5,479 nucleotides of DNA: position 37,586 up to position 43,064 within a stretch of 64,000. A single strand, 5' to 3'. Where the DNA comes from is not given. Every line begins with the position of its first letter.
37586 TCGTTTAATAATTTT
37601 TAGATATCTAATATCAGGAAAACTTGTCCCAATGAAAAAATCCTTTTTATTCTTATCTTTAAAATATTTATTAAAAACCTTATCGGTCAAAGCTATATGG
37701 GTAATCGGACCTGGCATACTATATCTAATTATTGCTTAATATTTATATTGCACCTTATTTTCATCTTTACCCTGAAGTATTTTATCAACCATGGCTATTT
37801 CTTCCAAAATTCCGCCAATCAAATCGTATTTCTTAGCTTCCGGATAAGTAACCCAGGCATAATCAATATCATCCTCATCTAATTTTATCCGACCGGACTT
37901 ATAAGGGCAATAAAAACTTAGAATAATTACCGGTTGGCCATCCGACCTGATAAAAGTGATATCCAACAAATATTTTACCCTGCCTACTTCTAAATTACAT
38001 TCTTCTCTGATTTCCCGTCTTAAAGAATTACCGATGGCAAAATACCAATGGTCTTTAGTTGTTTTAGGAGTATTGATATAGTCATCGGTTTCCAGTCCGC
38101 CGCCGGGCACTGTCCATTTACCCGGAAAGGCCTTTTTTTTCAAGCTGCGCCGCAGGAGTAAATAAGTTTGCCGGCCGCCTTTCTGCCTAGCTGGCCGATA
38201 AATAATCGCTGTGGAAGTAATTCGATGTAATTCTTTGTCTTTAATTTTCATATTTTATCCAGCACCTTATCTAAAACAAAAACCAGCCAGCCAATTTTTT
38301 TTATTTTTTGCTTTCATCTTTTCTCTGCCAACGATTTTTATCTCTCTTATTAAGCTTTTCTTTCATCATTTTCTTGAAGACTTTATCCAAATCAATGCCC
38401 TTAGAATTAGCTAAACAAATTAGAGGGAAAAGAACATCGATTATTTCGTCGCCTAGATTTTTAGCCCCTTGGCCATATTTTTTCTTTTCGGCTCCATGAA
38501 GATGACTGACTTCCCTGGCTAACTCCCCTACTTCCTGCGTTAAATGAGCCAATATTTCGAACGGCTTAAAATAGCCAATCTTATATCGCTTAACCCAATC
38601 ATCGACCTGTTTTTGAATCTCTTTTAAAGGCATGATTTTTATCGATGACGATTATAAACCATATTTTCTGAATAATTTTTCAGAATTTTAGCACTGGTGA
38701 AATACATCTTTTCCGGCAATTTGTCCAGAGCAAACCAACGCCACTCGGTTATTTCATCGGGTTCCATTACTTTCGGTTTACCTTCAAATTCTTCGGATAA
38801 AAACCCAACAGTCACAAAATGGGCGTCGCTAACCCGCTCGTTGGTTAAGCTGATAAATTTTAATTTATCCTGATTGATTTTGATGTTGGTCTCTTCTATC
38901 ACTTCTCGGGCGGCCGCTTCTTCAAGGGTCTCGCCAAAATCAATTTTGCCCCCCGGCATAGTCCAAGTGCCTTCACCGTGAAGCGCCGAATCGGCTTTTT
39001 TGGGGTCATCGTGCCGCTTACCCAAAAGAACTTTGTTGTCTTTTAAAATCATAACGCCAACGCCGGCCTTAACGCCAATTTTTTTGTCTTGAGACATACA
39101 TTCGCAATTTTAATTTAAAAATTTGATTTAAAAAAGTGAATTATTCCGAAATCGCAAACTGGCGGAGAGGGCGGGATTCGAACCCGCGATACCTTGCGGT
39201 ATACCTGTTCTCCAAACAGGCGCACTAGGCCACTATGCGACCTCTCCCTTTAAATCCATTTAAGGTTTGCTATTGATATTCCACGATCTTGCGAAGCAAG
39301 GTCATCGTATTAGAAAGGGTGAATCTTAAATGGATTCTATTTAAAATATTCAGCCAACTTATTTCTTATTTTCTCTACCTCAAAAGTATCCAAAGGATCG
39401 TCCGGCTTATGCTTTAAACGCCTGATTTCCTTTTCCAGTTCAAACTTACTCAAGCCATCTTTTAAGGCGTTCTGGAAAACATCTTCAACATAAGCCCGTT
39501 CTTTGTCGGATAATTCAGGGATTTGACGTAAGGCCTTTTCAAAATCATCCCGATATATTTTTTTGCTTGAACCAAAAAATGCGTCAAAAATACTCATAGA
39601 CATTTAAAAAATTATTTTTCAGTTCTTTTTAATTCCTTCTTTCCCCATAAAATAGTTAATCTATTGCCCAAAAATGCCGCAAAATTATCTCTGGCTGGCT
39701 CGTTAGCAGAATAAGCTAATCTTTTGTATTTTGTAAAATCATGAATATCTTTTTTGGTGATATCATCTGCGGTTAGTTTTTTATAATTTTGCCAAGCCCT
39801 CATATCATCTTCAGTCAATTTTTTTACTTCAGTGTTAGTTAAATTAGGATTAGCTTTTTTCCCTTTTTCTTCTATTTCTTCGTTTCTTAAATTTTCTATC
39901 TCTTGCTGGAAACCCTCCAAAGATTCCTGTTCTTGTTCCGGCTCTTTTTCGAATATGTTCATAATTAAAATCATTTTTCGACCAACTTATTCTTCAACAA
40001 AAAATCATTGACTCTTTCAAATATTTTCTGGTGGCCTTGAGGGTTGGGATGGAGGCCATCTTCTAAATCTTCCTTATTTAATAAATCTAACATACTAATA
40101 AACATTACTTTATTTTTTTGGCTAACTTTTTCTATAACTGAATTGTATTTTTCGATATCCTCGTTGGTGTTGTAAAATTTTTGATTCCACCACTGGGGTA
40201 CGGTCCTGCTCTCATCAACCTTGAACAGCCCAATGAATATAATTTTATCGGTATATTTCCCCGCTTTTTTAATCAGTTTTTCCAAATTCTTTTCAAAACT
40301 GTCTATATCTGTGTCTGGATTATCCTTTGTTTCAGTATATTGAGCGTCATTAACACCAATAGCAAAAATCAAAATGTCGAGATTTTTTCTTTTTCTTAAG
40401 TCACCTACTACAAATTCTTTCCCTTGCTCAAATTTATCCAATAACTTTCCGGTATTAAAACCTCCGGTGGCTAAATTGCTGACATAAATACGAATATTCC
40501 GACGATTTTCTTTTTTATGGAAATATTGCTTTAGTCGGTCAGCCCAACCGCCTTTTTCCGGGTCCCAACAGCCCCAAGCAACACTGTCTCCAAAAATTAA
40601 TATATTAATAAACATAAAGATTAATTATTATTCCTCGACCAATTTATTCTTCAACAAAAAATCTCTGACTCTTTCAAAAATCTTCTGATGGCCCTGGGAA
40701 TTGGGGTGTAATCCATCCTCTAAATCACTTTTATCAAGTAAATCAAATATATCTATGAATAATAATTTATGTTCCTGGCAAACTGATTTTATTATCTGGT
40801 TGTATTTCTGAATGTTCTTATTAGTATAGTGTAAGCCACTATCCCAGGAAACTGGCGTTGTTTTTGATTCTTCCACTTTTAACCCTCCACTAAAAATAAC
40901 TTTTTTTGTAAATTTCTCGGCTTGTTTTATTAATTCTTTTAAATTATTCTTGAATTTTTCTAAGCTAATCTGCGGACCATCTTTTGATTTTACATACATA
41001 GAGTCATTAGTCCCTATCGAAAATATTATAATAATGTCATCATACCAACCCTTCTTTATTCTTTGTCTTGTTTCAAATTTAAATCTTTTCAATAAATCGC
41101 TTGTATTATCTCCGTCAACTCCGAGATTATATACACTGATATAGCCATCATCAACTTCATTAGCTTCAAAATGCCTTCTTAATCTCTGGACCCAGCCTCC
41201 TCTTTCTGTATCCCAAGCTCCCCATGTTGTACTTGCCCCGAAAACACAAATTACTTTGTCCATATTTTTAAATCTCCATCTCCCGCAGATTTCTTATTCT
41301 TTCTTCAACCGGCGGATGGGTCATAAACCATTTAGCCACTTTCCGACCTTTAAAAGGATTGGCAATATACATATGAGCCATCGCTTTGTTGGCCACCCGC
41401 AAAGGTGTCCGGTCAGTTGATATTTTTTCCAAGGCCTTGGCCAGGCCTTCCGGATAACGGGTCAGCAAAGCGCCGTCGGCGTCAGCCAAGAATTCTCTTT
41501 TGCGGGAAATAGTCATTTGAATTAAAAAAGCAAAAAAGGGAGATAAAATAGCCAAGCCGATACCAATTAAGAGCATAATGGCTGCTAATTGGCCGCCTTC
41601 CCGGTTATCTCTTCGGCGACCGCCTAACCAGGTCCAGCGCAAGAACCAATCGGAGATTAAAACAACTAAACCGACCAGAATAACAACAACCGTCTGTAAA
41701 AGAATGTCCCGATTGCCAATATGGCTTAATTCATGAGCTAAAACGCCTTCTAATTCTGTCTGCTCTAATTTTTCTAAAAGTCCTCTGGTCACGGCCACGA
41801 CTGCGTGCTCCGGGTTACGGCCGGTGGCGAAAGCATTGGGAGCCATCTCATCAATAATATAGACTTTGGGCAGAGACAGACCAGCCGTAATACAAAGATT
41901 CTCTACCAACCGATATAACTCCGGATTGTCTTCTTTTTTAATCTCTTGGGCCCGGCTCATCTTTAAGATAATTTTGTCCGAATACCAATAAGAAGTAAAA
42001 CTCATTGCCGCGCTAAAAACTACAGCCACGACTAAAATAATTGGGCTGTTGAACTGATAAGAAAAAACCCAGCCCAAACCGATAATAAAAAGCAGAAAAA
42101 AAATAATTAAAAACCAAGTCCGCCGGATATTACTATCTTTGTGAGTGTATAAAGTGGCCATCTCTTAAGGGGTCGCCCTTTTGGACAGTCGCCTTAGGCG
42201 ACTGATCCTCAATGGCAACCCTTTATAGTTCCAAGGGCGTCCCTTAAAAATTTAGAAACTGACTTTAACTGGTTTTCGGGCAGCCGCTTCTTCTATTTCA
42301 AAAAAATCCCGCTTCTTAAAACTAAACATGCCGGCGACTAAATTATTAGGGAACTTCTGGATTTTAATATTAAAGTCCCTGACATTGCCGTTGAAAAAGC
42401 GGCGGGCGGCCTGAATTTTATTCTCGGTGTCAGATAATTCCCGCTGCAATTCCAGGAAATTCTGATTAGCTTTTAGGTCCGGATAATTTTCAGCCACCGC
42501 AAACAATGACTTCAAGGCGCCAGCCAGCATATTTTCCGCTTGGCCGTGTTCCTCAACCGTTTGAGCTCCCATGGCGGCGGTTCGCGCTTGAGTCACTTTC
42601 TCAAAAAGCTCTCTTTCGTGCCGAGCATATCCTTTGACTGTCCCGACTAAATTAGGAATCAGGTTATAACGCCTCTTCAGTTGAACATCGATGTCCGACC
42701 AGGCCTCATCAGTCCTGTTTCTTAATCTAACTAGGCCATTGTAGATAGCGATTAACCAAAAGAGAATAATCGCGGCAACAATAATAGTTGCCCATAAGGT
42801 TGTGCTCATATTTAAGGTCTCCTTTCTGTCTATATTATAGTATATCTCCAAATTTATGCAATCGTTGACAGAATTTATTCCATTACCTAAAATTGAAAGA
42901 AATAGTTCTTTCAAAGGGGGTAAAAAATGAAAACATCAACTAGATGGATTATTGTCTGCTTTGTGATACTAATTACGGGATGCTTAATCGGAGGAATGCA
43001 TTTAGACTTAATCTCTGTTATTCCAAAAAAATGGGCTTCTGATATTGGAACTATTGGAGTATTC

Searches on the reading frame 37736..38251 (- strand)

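Call 59: search_protein_families(library=pfam, proteins=[window:37736-38251:-], max_evalue=0.001)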
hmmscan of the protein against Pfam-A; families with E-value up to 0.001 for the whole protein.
window:37736-38251:- (171 aa): 1 family
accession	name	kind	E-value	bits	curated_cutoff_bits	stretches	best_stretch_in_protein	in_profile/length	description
PF00293.34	NUDIX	-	1.8e-10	41.4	21.1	1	17-141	10-120/134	NUDIX domain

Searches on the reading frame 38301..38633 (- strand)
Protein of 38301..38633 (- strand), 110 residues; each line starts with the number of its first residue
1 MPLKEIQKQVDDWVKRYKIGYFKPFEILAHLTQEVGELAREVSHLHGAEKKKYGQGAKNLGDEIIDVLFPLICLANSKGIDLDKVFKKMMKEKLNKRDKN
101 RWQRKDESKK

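Call 59: search_protein_families(library=pfam, proteins=[window:38301-38633:-], max_evalue=0.001)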
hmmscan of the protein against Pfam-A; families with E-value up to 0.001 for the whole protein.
window:38301-38633:- (110 aa): 2 families
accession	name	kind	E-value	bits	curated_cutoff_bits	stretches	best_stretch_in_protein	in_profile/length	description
PF03819.22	MazG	-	3.8e-13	50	22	1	26-102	5-74/74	MazG nucleotide pyrophosphohydrolase domain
PF01503.22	PRA-PH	-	0.00025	21.8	21.3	1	31-90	30-83/86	Phosphoribosyl-ATP pyrophosphohydrolase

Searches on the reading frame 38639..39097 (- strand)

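Call 60: search_protein_families(library=pfam, proteins=[window:38639-39097:-], max_evalue=0.001)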
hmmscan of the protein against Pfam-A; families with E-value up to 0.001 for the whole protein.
window:38639-39097:- (152 aa): 2 families
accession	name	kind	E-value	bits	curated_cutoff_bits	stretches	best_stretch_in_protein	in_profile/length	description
PF00293.34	NUDIX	-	2.3e-24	86.3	21.1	1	11-141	4-133/134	NUDIX domain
PF14815.12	NUDIX_4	-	0.00011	22.3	35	1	14-130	3-100/113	NUDIX domain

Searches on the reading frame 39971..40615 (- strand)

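Call 8: search_protein_families(library=pfam, proteins=[window:39971-40615:-])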
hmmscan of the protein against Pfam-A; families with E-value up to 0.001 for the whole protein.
window:39971-40615:- (214 aa): 3 families
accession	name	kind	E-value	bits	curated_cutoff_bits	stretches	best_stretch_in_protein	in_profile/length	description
PF13472.12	Lipase_GDSL_2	-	1.2e-21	78.4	32.9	1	7-196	1-177/178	GDSL-like Lipase/Acylhydrolase family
PF00657.28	Lipase_GDSL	-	8.6e-19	68.9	23.6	1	5-202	1-208/208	GDSL-like Lipase/Acylhydrolase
PF04311.20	DUF459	-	1.4e-05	25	27.2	1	5-183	2-157/197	Protein of unknown function (DUF459)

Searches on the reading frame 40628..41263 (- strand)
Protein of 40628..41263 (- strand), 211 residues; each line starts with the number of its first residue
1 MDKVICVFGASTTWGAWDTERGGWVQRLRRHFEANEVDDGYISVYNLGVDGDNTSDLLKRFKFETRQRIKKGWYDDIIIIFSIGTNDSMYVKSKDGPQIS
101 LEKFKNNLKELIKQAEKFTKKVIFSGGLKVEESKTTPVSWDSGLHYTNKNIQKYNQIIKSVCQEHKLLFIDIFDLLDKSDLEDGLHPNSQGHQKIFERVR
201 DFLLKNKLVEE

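Call 8: search_protein_families(library=pfam, proteins=[window:40628-41263:-])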
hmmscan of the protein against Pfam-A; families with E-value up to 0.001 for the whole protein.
window:40628-41263:- (211 aa): 2 families
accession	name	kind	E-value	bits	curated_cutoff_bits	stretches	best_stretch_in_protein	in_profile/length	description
PF13472.12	Lipase_GDSL_2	-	3e-24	86.9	32.9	1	7-193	1-177/178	GDSL-like Lipase/Acylhydrolase family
PF00657.28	Lipase_GDSL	-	6e-19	69.5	23.6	1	5-199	1-208/208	GDSL-like Lipase/Acylhydrolase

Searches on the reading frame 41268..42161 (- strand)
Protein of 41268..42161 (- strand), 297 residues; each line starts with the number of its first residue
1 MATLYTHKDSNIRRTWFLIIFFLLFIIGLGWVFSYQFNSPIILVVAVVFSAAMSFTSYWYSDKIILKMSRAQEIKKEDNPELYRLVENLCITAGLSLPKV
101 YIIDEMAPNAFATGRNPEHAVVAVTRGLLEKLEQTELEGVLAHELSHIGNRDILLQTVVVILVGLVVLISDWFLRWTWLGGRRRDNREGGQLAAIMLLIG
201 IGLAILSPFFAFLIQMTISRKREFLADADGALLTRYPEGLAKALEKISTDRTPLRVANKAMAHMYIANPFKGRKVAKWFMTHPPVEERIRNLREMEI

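Call 8: search_protein_families(library=pfam, proteins=[window:41268-42161:-])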
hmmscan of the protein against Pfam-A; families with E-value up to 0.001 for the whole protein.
window:41268-42161:- (297 aa): 2 families
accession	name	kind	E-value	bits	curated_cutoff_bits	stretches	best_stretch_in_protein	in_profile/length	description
PF01435.24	Peptidase_M48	-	1e-32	113.9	20.3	1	78-295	3-185/186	Peptidase family M48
PF12698.13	ABC2_membrane_3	-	6.9e-05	22.5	31.6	0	14-115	2-97/347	ABC-2 family transporter protein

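Call 29: find_homologous_proteins(query=window:41268-42161:-, max_evalue=1e-30)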
Query window:41268-42161:- (297 aa): 8000 proteins with E <= 1e-30 among 8000 candidates; the best 120 are listed.
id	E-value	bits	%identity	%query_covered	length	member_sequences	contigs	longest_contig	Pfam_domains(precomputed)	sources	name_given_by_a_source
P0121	2.2e-193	659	100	100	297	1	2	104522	PF01435.25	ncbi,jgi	-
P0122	1.0e-192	657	100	100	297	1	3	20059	PF01435.25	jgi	-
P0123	4.1e-191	651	99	100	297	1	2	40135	PF01435.25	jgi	-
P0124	4.3e-181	619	93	100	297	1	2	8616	PF01435.25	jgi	jgi:heat shock protein HtpX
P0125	3.4e-179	612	93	100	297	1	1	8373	PF01435.25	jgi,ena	-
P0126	4.6e-174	595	88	100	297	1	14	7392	PF01435.25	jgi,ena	-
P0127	1.8e-173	594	88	100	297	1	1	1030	PF01435.25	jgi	-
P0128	1.2e-167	574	92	94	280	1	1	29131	PF01435.25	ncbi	-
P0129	1.4e-167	574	92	94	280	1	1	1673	PF01435.25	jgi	-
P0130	1.1e-166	571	85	100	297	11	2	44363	PF01435.25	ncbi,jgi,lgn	-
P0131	2.8e-165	567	85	99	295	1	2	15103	PF01435.25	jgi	jgi:heat shock protein HtpX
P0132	8.7e-165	565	84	100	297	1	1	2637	PF01435.25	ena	-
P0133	9.9e-165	565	85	99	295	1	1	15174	PF01435.25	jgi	jgi:heat shock protein HtpX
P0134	8.8e-164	562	84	100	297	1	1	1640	PF01435.25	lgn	-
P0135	7.7e-163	559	82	100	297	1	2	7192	PF01435.25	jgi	jgi:heat shock protein HtpX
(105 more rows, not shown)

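Call 30: find_related_loci(query=window:41268-42161:-, collection=genome_contigs, flank=10000)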
Query window:41268-42161:- (297 aa) in genome_contigs; peptide patterns used: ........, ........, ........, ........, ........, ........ (x = any residue, [..] = any of these).
105 stretches matched a pattern; 35 encode a relative of the query (tblastn E <= 1e-3); 35 distinct loci.
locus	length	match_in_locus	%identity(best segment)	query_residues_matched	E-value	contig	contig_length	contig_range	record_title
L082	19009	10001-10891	92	1-297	2e-179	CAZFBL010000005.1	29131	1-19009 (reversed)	MAG TPA_asm: uncultured Candidatus Saccharibacteria bacterium isolate binchicken_co228_74 genome assembly, contig: NODE_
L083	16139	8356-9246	84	1-297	9e-163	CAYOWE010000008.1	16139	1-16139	MAG TPA_asm: uncultured Candidatus Saccharibacteria bacterium isolate SRP178699_co1_625 genome assembly, contig: NODE_45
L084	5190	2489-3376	78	1-297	8e-165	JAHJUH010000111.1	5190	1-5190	MAG: Patescibacteria group bacterium isolate OS_PC_MetaG.mb.97 OS_PC_MetaG.mb.97_k141_776921, whole genome shotgun seque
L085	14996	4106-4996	81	1-297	3e-160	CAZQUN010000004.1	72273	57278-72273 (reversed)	MAG TPA_asm: uncultured Candidatus Saccharibacteria bacterium isolate SRP167671_co2_124 genome assembly, contig: NODE_43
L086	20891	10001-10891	79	1-297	3e-159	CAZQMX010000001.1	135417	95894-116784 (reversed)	MAG TPA_asm: uncultured Candidatus Saccharibacteria bacterium isolate SRP200020_co3_5 genome assembly, contig: NODE_105_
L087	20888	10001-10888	76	1-297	8e-158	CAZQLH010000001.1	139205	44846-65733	MAG TPA_asm: uncultured Candidatus Saccharibacteria bacterium isolate SRP077602_co6_254 genome assembly, contig: NODE_93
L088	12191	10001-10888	78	1-297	2e-157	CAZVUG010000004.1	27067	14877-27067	MAG TPA_asm: uncultured Candidatus Saccharibacteria bacterium isolate SRP067234_co1_193 genome assembly, contig: k99_831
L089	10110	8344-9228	81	1-296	2e-156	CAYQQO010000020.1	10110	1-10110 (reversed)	MAG TPA_asm: uncultured Candidatus Saccharibacteria bacterium isolate SRP141376_co2_317 genome assembly, contig: NODE_12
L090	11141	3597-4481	76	1-297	4e-155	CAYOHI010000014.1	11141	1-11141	MAG TPA_asm: uncultured Candidatus Saccharibacteria bacterium isolate SRP200020_co1_324 genome assembly, contig: NODE_78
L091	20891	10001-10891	78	1-297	5e-153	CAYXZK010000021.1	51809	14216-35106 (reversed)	MAG TPA_asm: uncultured Candidatus Saccharibacteria bacterium isolate SRP067234_co1_73 genome assembly, contig: k99_2643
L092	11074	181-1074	74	1-297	3e-151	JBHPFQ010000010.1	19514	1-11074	Patescibacteria group bacterium isolate SAG AM-311-K04 NODE_10_length_19514_cov_30.675317, whole genome shotgun sequence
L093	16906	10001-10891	80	1-297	6e-149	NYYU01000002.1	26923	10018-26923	MAG: Parcubacteria group bacterium isolate ARS72 36935, whole genome shotgun sequence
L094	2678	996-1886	81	1-297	4e-157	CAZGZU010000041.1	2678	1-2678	MAG TPA_asm: uncultured Candidatus Saccharibacteria bacterium isolate binchicken_co178_102 genome assembly, contig: NODE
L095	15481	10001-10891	76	1-297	9e-148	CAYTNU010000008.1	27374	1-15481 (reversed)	MAG TPA_asm: uncultured Candidatus Saccharibacteria bacterium isolate binchicken_co243_136 genome assembly, contig: NODE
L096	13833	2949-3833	77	1-297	3e-146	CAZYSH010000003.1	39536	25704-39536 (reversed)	MAG TPA_asm: uncultured Candidatus Saccharibacteria bacterium isolate binchicken_co330_129 genome assembly, contig: NODE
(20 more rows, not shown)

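Call 32: find_encoding_contigs(protein=P0124, flank=3000, max_places=3)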
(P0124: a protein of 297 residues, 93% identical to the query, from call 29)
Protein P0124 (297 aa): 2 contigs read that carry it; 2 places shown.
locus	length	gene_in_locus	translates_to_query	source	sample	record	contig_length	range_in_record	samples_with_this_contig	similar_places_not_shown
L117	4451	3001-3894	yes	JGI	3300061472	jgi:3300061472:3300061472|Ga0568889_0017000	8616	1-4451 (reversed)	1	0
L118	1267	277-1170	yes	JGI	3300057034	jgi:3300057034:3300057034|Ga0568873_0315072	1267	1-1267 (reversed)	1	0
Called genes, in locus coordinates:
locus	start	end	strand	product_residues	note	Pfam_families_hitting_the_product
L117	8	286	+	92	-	PF00166:Cpn10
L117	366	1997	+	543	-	PF00118:Cpn60_TCP1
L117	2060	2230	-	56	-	-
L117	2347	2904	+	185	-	PF04011:LemA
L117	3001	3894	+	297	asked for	PF01435:Peptidase_M48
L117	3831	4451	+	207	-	?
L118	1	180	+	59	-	?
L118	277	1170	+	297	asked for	PF01435:Peptidase_M48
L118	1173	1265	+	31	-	?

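Call 33: find_encoding_contigs(protein=P0126, flank=3000, max_places=3)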
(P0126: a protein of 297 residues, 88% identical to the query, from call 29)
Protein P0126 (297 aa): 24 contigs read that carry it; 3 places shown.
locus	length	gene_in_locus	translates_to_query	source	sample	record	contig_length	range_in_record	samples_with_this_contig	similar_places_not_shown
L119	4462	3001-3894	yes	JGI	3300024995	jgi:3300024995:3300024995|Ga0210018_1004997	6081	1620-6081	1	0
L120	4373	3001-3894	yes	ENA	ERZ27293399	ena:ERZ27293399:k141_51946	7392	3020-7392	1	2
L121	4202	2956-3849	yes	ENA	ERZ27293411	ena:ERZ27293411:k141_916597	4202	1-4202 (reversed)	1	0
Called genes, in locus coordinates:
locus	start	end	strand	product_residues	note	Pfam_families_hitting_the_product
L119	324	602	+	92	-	PF00166:Cpn10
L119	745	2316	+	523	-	PF00118:Cpn60_TCP1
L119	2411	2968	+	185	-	PF04011:LemA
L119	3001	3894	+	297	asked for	PF01435:Peptidase_M48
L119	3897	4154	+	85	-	-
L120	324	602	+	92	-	PF00166:Cpn10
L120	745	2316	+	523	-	PF00118:Cpn60_TCP1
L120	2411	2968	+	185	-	PF04011:LemA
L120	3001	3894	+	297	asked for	PF01435:Peptidase_M48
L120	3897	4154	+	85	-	-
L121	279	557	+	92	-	PF00166:Cpn10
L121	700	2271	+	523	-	PF00118:Cpn60_TCP1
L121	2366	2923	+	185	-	PF04011:LemA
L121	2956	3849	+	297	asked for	PF01435:Peptidase_M48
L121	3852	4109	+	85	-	-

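Call 67: find_encoding_contigs(protein=P0123, flank=10000, max_places=3)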
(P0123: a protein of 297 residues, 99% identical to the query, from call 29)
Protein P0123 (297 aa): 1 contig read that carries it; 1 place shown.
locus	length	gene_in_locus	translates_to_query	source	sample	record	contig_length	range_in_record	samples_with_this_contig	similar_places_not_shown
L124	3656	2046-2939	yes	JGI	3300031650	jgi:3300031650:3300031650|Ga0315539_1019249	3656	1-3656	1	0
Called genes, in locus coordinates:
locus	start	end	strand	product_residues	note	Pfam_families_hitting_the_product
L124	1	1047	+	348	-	?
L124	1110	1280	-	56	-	-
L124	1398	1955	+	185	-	PF04011:LemA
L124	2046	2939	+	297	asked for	PF01435:Peptidase_M48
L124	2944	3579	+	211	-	PF00657:Lipase_GDSL, PF13472:Lipase_GDSL_2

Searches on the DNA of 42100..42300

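Call 38: search_with_rna_model(model_id=R1, source=window, start=42100, end=42300, filters=off, max_evalue=10, show_alignments=2)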
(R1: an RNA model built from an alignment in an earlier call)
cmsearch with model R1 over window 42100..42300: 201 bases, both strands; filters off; matches with E-value up to 10: 6.
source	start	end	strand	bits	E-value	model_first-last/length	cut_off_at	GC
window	42185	42203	-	9.4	0.049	25-42/66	no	0.58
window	42187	42204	+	7.6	0.12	25-41/66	no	0.61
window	42209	42266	-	2.9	1.3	1-66/66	no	0.38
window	42127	42161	-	1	3.3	1-66/66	no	0.31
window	42234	42250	+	0.3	4.8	1-66/66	no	0.47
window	42287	42296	-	0.3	4.9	1-66/66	no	0.3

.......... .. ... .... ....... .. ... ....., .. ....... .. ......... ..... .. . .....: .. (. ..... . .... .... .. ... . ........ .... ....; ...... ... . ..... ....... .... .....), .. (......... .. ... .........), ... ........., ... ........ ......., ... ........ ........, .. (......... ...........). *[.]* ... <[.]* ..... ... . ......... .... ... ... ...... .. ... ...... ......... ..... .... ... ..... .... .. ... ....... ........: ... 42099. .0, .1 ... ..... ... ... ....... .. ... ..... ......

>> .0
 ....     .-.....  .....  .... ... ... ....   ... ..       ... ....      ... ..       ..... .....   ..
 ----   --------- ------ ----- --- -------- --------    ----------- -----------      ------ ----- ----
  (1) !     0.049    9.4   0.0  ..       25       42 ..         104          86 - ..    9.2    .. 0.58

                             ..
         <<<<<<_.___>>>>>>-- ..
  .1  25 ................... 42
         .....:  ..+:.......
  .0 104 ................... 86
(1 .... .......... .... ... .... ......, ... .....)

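Call 40: search_rna_families(source=window, start=42100, end=42300, threshold=evalue, max_evalue=10)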
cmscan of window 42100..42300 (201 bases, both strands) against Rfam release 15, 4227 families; matches with E-value up to 10: 7.
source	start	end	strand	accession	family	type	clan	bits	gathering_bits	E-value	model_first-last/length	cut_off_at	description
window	42131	42203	+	RF02594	NsiR9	Gene; sRNA;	-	16.8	90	0.16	1-123/123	no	Nitrogen stress-induced RNA 9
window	42169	42222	+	RF03844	mir-3190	Gene; miRNA;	-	15.5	81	4.4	1-77/77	no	mir-3190 microRNA precursor family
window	42168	42223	-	RF00995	mir-616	Gene; miRNA;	-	14.3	100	2.5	1-91/91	no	mir-616 microRNA precursor family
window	42163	42228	+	RF00639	mir-515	Gene; miRNA;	CL00096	13.9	68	5.2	1-87/87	no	mir-515 microRNA precursor family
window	42164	42226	-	RF00380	Magnesium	Cis-reg; riboswitch;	-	10.9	44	4.3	1-169/169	no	M-box riboswitch aptamer (ykoK leader)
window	42186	42205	+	RF03012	Mu-gpT-DE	Gene; sRNA;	-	10.7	49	6.6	7-26/53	no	Mu-gpT-DE RNA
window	42123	42172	+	RF01125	sR4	Gene; snRNA; snoRNA; CD-box;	-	9.5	50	7.5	1-56/56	no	Small nucleolar RNA sR4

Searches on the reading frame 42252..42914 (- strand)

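Call 8: search_protein_families(library=pfam, proteins=[window:42252-42914:-])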
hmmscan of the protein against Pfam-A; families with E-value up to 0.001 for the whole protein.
window:42252-42914:- (220 aa): 1 family
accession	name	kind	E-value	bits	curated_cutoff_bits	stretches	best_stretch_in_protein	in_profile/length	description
PF04011.17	LemA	-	1.9e-64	216.4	26.2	1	71-220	1-149/149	LemA family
